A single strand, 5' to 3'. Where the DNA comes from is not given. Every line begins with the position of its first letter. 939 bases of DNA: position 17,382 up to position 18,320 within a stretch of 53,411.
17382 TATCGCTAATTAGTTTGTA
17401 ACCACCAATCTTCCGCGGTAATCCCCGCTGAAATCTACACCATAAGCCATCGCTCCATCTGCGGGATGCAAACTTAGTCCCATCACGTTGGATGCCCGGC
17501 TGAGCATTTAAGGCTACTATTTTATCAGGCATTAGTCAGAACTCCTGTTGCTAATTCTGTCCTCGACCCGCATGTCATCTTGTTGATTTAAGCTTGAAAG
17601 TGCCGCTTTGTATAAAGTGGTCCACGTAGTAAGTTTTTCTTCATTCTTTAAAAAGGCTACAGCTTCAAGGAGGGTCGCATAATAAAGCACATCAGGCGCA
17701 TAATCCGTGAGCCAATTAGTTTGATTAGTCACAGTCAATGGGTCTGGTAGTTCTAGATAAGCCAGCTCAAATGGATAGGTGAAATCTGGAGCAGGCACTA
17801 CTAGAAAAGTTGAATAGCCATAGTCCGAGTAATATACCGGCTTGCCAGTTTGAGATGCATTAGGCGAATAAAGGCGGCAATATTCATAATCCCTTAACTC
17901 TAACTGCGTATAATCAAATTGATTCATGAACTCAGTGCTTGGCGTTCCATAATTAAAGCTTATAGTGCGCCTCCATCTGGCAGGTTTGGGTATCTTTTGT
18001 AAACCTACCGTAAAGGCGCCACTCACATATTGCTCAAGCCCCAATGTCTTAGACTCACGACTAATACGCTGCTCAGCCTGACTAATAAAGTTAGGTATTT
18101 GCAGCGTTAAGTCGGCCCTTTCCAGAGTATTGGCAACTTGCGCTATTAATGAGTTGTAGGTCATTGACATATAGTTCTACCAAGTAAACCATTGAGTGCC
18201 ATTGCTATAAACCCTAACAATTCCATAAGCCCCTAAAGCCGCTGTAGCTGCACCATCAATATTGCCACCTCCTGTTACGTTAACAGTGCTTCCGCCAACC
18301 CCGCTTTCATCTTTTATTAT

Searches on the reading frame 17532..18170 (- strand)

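Call 91: search_protein_families(library=phrogs, proteins=[window:17532-18170:-], max_evalue=0.0001)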
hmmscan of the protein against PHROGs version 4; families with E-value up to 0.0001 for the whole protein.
window:17532-18170:- (212 aa): 2 families
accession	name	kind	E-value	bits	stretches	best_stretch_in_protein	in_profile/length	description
phrog_2941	-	head and packaging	4e-26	92.9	1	1-200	2-193/208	virion structural protein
phrog_10775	-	tail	2.8e-09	38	1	4-202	58-225/237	tail protein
